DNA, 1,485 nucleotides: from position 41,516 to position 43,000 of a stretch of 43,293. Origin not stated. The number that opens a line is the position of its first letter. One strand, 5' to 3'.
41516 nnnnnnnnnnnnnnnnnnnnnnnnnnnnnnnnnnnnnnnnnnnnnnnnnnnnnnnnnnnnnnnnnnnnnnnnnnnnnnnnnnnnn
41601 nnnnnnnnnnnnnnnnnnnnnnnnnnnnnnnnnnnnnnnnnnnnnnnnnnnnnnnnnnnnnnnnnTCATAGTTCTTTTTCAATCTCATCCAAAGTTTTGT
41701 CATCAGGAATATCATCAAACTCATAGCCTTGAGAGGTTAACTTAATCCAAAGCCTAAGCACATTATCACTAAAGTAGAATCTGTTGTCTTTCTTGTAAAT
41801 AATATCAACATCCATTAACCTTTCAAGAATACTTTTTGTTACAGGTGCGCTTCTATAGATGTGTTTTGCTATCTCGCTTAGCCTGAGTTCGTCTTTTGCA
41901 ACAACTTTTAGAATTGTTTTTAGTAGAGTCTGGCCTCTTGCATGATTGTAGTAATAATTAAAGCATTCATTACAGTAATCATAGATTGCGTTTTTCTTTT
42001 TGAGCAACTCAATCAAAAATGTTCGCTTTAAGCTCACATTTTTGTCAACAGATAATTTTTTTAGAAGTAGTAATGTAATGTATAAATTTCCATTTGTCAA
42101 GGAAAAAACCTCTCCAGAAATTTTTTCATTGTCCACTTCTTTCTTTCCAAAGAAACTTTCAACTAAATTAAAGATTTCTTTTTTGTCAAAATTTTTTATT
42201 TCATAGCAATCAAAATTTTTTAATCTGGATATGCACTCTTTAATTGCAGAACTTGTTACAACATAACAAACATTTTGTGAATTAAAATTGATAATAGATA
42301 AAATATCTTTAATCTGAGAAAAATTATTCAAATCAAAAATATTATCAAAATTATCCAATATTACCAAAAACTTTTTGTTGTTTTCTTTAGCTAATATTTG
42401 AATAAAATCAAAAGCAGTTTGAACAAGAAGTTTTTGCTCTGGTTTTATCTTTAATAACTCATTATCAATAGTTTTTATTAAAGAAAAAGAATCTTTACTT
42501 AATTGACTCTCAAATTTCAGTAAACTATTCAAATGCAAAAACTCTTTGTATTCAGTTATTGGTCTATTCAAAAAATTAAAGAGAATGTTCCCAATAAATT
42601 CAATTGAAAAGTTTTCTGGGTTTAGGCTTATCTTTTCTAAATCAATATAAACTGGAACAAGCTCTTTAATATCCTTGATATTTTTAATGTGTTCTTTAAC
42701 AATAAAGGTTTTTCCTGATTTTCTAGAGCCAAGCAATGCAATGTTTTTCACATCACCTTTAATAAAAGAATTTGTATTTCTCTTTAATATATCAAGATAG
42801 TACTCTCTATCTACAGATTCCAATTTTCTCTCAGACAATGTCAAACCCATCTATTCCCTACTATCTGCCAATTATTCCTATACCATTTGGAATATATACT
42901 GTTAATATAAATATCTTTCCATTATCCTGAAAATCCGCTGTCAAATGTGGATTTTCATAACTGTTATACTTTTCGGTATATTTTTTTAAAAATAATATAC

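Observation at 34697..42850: Five-gene translationally coupled operon of unrecognisable membrane and large soluble proteins headed by a STAND-like ATPase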

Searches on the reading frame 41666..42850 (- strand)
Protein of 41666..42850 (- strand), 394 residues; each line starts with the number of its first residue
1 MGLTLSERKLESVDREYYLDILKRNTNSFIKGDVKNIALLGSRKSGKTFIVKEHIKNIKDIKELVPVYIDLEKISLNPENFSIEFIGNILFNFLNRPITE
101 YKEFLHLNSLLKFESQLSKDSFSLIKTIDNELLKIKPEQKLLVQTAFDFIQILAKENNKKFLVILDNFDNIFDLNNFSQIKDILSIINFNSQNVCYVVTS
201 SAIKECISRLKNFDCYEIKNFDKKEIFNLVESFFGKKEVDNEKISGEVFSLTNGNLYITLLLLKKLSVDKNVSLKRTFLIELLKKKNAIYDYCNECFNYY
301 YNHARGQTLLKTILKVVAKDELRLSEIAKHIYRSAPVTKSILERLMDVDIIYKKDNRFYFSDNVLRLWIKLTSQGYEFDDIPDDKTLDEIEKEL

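Call 3: search_protein_families(library=pfam, proteins=[window:41666-42850:-], max_evalue=1)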
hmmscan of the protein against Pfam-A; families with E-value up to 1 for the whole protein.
window:41666-42850:- (394 aa): 8 families
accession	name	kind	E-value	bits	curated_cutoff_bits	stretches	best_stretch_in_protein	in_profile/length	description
PF01637.24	ATPase_2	-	8.9e-07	29.4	33.2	1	32-255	18-218/225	ATPase domain predominantly from Archaea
PF13173.12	AAA_14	-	1.3e-05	25.6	27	1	35-81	3-48/129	AAA domain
PF05729.18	NACHT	-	0.0012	19.1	26.7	1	123-235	53-165/167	NACHT domain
PF05673.19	DUF815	-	0.0016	18.1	23.8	1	19-70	37-88/249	Protein of unknown function (DUF815)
PF08125.19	Mannitol_dh_C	-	0.0066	16.4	30.7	1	15-59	66-112/190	Mannitol dehydrogenase C-terminal domain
PF24270.1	HTH_Cmi2_C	-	0.045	14.5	27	1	306-358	73-125/125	Cmi2, C-terminal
PF01978.25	TrmB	-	0.089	13.1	25.6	1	314-357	15-58/68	Sugar-specific transcriptional regulator TrmB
PF00270.35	DEAD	-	0.21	11.8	26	1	127-200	84-157/167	DEAD/DEAH box helicase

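Call 4: search_protein_families(library=padloc, proteins=[window:41666-42850:-], max_evalue=1)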
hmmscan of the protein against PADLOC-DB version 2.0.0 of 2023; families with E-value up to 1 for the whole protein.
window:41666-42850:- (394 aa): 2 families
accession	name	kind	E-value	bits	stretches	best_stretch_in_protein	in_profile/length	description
PDLC01268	CasR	-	0.00013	20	1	179-359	20-174/179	"CAS-I,CAS-II,CAS-III,CAS-IV,CAS-V,CAS-VI; associated_signaling"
PDLC01434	CasR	-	0.0049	14.7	1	171-355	14-175/191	"CAS-I,CAS-II,CAS-III,CAS-IV,CAS-V,CAS-VI; associated_signaling"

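Call 5: search_protein_families(library=ncbifam, proteins=[window:41666-42850:-], max_evalue=1)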
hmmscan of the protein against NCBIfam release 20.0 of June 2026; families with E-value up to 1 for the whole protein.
window:41666-42850:- (394 aa): 0 families

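Call 6: search_protein_families(library=phrogs, proteins=[window:41666-42850:-], max_evalue=1)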
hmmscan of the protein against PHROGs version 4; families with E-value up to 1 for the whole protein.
window:41666-42850:- (394 aa): 3 families
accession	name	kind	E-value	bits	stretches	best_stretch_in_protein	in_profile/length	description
phrog_7445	-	unknown function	0.0066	17.5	1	200-246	51-97/138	-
phrog_22564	-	unknown function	0.063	14.5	1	304-350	17-63/121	-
phrog_28943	-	unknown function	0.16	13.2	1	215-264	23-73/78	-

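Call 29: find_related_loci(query=A4, collection=metagenome_contigs, flank=10000)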
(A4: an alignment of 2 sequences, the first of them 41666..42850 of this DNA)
Query A4 (394 aa) in metagenome_contigs; peptide patterns used: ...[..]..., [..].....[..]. (x = any residue, [..] = any of these).
504 stretches matched a pattern; 9 encode a relative of the query (tblastn E <= 1e-3); 9 distinct loci.
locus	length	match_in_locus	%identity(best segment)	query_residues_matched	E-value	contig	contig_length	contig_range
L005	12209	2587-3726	67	8-394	2e-168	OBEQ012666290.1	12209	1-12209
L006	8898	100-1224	68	13-394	2e-167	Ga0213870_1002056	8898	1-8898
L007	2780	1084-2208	68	13-394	3e-177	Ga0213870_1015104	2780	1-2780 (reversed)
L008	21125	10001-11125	67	13-394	2e-164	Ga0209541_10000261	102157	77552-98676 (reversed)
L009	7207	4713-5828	66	15-394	4e-163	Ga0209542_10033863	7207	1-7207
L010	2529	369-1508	64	8-394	2e-173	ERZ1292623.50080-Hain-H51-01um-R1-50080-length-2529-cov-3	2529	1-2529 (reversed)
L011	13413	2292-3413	57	13-394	2e-138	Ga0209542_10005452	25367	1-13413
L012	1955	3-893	65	93-394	9e-134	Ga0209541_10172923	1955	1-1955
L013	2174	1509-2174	67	8-231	1e-95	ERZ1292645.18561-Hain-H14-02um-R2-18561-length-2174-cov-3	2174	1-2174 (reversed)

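Call 37: find_homologous_proteins(query=A6, max_evalue=0.001)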
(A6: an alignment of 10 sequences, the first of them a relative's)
Query A6 (10 sequences) (829 aa, profile of the alignment): 40 proteins with E <= 0.001 among 8000 candidates.
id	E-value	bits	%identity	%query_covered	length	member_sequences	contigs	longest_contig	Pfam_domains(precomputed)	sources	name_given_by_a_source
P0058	0.0e+0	1180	100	100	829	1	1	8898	-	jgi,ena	-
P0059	0.0e+0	1114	50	100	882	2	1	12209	-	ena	-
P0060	0.0e+0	1113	54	93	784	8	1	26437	-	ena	-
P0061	0.0e+0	1105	54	100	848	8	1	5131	-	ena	-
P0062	0.0e+0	1096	57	100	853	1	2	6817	-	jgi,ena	-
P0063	0.0e+0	1088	83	100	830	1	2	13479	-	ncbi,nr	ncbi:hypothetical protein HYW99_01870 [Candidatus Woesearchaeota archaeon]|nr:hypothetical protein [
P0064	0.0e+0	1046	52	100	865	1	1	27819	-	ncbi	-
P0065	0.0e+0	1044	75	100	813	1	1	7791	-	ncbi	-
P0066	0.0e+0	1026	35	70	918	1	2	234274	-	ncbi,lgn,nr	ncbi:hypothetical protein HYX08_06575 [Candidatus Woesearchaeota archaeon]|nr:hypothetical protein [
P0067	1.2e-292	991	59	75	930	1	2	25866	-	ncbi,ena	-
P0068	7.7e-284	962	49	100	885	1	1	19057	-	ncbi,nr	ncbi:hypothetical protein HYX05_00930 [Candidatus Woesearchaeota archaeon]|nr:hypothetical protein [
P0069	2.0e-281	954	45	89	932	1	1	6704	-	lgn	-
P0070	3.3e-256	871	47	100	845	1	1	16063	-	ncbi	-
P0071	1.2e-239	816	41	57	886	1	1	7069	-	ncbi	-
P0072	2.7e-230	785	39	100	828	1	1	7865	-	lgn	-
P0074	1.1e-216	740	36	73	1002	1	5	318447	-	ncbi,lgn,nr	ncbi:hypothetical protein HYX02_04525 [Candidatus Woesearchaeota archaeon]|nr:hypothetical protein [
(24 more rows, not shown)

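Call 42: search_solved_structures(query=window:41666-42850:-, max_evalue=1, show_alignments=1)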
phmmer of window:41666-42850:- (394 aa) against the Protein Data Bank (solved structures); distinct sequences matched with E-value up to 1: 1.
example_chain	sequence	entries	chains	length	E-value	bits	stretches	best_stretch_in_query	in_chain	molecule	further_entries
7ogp_D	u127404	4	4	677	0.36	13.4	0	168-249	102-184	PHIKZ074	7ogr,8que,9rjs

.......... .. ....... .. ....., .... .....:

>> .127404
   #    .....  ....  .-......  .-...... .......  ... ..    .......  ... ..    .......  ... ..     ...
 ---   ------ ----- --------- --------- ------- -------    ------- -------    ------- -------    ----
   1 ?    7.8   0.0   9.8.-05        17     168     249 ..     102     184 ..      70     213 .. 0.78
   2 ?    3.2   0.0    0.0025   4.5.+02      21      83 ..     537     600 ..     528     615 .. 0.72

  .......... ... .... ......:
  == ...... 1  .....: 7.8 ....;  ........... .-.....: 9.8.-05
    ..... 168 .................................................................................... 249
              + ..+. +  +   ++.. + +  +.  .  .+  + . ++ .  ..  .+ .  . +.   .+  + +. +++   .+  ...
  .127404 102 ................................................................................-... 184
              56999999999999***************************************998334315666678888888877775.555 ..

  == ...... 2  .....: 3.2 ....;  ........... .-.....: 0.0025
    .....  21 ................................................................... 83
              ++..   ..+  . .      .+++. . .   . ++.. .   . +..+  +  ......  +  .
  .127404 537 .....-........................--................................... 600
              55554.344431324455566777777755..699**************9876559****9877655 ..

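Call 43: find_encoding_contigs(protein=P0074, flank=10000, max_places=1)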
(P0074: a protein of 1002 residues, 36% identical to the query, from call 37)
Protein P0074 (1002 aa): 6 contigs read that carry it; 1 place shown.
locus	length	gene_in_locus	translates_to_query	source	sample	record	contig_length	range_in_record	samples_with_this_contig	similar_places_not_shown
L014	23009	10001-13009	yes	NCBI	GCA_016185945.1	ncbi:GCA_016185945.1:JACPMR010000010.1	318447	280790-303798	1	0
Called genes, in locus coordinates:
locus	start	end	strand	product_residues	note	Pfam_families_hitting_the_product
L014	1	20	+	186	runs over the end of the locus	PF01596:Methyltransf_3, PF05175:MTS (weak), PF08704:GCD14 (weak), PF01135:PCMT (weak), PF02475:TRM5-TYW2_MTfase (weak), PF13847:Methyltransf_31, PF13578:Methyltransf_24, PF13649:Methyltransf_25, +2 more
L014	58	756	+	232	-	PF22175:Ogg-HhH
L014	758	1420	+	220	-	PF00730:HhH-GPD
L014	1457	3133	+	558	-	PF00085:Thioredoxin (weak), PF03190:Thioredox_DsbH, PF13098:Thioredoxin_2, PF13899:Thioredoxin_7, PF01532:Glyco_hydro_47 (faint), PF07221:GlcNAc_2-epim (faint), PF07470:Glyco_hydro_88 (weak)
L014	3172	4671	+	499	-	PF02789:Peptidase_M17_N, PF00883:Peptidase_M17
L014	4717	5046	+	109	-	-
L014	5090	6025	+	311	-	PF00890:FAD_binding_2 (weak), PF01134:GIDA (faint), PF01266:DAO (faint), PF01946:Thi4 (faint), PF03486:HI0933_like (faint), PF07992:Pyr_redox_2, PF13738:Pyr_redox_3, PF00070:Pyr_redox, +1 more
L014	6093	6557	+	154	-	PF08534:Redoxin, PF00578:AhpC-TSA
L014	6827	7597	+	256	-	PF01497:Peripla_BP_2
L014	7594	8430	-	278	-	-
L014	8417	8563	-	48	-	-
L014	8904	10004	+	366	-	-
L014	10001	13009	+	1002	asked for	-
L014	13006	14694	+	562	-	-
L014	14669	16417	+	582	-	-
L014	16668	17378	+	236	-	PF09754:PAC2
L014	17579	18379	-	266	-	-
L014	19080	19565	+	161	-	PF02643:DUF192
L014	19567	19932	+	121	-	-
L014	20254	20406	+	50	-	-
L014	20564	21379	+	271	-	PF13495:Phage_int_SAM_4, PF00589:Phage_integrase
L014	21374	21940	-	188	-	-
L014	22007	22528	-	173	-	-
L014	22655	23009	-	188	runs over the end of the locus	-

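Call 51: search_solved_structures(query=A9, max_evalue=1, show_alignments=2)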
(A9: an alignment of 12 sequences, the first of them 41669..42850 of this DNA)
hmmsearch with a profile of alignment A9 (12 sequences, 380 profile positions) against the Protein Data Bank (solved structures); distinct sequences matched with E-value up to 1: 1.
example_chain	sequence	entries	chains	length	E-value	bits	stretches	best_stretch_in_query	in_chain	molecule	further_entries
2a5y_B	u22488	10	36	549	0.73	12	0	188-256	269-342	ced-4 | Cell death protein 4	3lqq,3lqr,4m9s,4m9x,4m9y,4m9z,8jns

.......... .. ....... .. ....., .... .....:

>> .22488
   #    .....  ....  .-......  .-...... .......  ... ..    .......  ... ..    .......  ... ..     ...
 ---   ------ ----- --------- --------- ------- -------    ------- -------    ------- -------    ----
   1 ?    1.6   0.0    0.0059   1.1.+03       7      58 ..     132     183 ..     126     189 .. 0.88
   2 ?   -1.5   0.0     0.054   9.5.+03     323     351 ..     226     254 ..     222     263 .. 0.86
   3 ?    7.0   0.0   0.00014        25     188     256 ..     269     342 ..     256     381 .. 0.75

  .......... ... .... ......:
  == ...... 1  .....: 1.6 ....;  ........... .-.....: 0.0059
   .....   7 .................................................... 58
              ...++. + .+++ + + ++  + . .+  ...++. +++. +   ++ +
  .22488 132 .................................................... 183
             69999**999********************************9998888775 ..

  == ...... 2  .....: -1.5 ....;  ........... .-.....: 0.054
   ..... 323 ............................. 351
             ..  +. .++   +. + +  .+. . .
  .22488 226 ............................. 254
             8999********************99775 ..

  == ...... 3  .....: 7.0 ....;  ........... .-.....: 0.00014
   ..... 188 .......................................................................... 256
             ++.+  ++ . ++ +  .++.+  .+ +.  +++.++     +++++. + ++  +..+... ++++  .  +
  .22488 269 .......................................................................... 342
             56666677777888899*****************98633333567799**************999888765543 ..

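Call 59: predict_structure(alignment_id=A7)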
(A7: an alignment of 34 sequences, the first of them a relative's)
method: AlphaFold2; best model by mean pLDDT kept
length: 829 residues; sequences in the alignment: 34
mean_pLDDT: 74.1   pTM: 0.52
mean pLDDT of the five models: 74.1, 73.9, 69.6, 69.4, 68.5
residues with pLDDT >= 90: 146; 70-90: 391; 50-70: 205; < 50: 87
segments of 3 or more residues with pLDDT < 50: 1-12, 16-29, 205-209, 306-347, 676-678, 823-829
pLDDT, mean of each block of 10 residues (from residue 1): 42 47 45 77 75 61 71 77 72 71 76 68 58 67 69 66 67 65 73 71 50 67 66 69 71 53 70 71 68 67 48 39 44 46 47 79 84 78 75 88 91 90 91 77 83 85 82 81 78 67 64 70 76 82 88 85 76 88 95 84 95 83 75 93 92 94 86 56 81 91 93 91 85 89 92 87 81 90 92 85 83 66 39
secondary structure, 60 per line:
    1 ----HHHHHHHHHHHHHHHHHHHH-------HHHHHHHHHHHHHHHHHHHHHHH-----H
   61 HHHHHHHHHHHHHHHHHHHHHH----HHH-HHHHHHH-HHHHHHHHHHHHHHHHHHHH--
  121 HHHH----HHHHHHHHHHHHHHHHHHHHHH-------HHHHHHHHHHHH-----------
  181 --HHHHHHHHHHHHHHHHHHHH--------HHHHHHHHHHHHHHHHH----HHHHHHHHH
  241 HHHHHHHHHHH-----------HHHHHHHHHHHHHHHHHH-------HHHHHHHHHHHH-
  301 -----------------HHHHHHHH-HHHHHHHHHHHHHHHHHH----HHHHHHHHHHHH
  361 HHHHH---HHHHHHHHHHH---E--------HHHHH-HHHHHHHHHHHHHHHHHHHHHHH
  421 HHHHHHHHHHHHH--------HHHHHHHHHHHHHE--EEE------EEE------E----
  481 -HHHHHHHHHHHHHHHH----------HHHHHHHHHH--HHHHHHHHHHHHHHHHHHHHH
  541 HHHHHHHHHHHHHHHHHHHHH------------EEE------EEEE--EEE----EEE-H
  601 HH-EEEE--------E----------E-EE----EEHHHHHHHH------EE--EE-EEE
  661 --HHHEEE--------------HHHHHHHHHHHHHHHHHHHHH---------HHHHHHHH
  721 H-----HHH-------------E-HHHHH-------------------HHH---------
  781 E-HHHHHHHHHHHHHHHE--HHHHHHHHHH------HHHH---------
elements in order (helices of 4 or more, strands of 3 or more residues): H5-24 H32-54 H60-82 H91-97 H99-118 H121-124 H129-150 H158-169 H183-202 H211-227 H232-251 H263-280 H288-299 H318-325 H327-344 H349-365 H369-379 H392-396 H398-433 H442-454 E458-460 E467-469 H482-497 H508-517 H520-561 E574-576 E583-586 E589-591 E596-598 E604-607 H637-644 E658-660 E666-668 H683-703 H713-721 H745-749 H783-797 H801-810 H817-820

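Call 61: fold_search(model_id=the predicted structure, library=pdb)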
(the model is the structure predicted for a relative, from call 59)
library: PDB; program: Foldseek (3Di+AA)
matches with E <= 10: 64; with E <= 0.001: 0
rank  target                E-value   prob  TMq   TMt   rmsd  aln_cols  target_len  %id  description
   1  9lzz_A                2.9e-01  0.06  0.06  0.07  39.8       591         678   12  Cryo-EM structure of homomeric TRPC channel with agonists, class 2 (released 2026-01-21)
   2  9g4y_D                1.1e+00  0.03  0.07  0.08  40.1       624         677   12  TRPC5 in complex with photoswitch E-AzHC (released 2025-07-30)
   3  7jq9                  1.2e+00  0.02  0.08  0.05  33.4       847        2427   10  Cryo-EM structure of human HUWE1 (released 2021-07-28)
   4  7b0s_A                1.3e+00  0.04  0.08  0.09  39.7       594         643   13  TRPC4 in complex with inhibitor GFB-8438 (released 2020-12-09)
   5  9khi_A                1.4e+00  0.02  0.07  0.08  39.6       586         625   10  Cryo-EM structure of heteromeric TRPC channel (released 2025-11-12)
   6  7x6c_A                2.0e+00  0.03  0.08  0.08  41.5       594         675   11  Cryo-EM structure of the human TRPC5 ion channel in lipid nanodiscs, class1 (released 2023-05-24)
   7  8uxh_A                2.0e+00  0.02  0.07  0.02  36.3       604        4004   11  Structure of PKA phosphorylated human RyR2-R420W in the primed state in the presence of calcium (released 2023-11-22)
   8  6ey4                  2.5e+00  0.04  0.06  0.10  29.4       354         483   10  Periplasmic domain (residues 36-513) of GldM (released 2018-02-07)
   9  8qz3_B                2.6e+00  0.06  0.07  0.15  20.4       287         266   15  Crystal structure of human two pore domain potassium ion channel TREK-2 (K2P10.1) in complex with an activatory nanobo (released 2024-05-29)
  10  8qyz_C                2.7e+00  0.04  0.09  0.08  34.4       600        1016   12  Crystal structure of hiNES2 in complex with Xpo1 and RanGTP (released 2024-11-06)
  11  8t6l_A                2.9e+00  0.02  0.07  0.06  47.4       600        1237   10  Cryo-EM structure of rat cardiac sodium channel NaV1.5 with batrachotoxin analog BTX-B (released 2024-03-06)
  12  8uec_A                3.1e+00  0.05  0.07  0.15  20.0       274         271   15  Structure of TREK-1CG*:CAT335a (released 2024-06-26)
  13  6pam_E                3.1e+00  0.03  0.08  0.10  50.5       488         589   12  Structure of a bacterial Atm1-family ABC transporter with MgADP bound (released 2020-06-24)
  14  8eoi_K                3.1e+00  0.02  0.07  0.06  40.0       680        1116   12  Structure of a human EMC:human Cav1.2 channel complex in GDN detergent (released 2023-05-24)
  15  8qyz_F                3.2e+00  0.02  0.08  0.07  34.6       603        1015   12  Crystal structure of hiNES2 in complex with Xpo1 and RanGTP (released 2024-11-06)
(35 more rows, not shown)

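Call 87: search_dna_similar(query=window:41669-42850:-, collection=plasmids, mode=protein, max_evalue=0.001, max_rows=8)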
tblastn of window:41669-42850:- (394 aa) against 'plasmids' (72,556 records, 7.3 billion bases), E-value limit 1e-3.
No match.

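Call 89: search_solved_structures(query=A7, max_evalue=1)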
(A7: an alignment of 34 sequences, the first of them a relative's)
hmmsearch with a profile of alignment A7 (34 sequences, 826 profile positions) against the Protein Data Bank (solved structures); distinct sequences matched with E-value up to 1: 4.
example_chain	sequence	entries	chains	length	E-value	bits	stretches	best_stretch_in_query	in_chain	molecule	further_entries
6woo_H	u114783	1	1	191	0.41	12.2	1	533-665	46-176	uL6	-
2lch_A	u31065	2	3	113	0.5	11.9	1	427-512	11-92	Protein OR38 | computationally designed four-helix bundle protein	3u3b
4ld5_A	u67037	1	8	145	0.61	11.6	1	436-518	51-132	MepR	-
4l9n_A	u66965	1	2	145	0.81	11.2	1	436-518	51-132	MepR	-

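Call 102: search_protein_families(library=pfam, proteins=[L014:8417-8563:-, L014:7594-8430:-, L008:8593-9468:-], max_evalue=0.01)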
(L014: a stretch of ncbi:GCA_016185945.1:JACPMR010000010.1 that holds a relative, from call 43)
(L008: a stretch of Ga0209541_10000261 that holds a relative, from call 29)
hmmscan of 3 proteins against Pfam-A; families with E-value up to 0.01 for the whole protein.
L014:8417-8563:- (48 aa): 0 families

L014:7594-8430:- (278 aa): 0 families

L008:8593-9468:- (291 aa): 0 families

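Call 103: search_protein_families(library=pfam, alignment_id=A9, max_evalue=0.01)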
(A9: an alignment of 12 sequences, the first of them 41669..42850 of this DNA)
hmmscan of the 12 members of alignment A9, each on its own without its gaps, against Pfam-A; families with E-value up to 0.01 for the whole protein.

A. member 1, window:41669-42850:- (394 aa): 5 families
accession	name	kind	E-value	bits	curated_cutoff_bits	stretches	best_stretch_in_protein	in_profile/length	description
PF01637.24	ATPase_2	-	8.9e-07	29.4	33.2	1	32-255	18-218/225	ATPase domain predominantly from Archaea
PF13173.12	AAA_14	-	1.3e-05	25.6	27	1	35-81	3-48/129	AAA domain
PF05729.18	NACHT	-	0.0012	19.1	26.7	1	123-235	53-165/167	NACHT domain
PF05673.19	DUF815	-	0.0016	18.1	23.8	0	19-70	37-88/249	Protein of unknown function (DUF815)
PF08125.19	Mannitol_dh_C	-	0.0066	16.4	30.7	0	15-59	66-112/190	Mannitol dehydrogenase C-terminal domain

B. families by the number of members that match (of 12 scanned): 14 families
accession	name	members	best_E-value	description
PF13173.12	AAA_14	11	5.2e-07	AAA domain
PF05673.19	DUF815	9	2.2e-05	Protein of unknown function (DUF815)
PF01637.24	ATPase_2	8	8e-09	ATPase domain predominantly from Archaea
PF14947.12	HTH_45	5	0.00033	Winged helix-turn-helix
PF13191.12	AAA_16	4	3.3e-07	AAA ATPase domain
PF13401.12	AAA_22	3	8.5e-05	AAA domain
PF14516.12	AAA_35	2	0.00014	AAA-like domain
PF04008.19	Adenosine_kin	2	0.0026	Adenosine specific kinase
PF24270.1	HTH_Cmi2_C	2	0.0047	Cmi2, C-terminal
PF05729.18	NACHT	1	0.0012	NACHT domain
PF10236.15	DAP3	1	0.0022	Mitochondrial ribosomal death-associated protein 3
PF11977.14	RNase_Zc3h12a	1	0.0043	Zc3h12a-like Ribonuclease NYN domain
PF08125.19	Mannitol_dh_C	1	0.0066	Mannitol dehydrogenase C-terminal domain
PF10728.14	DUF2520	1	0.0084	Domain of unknown function (DUF2520)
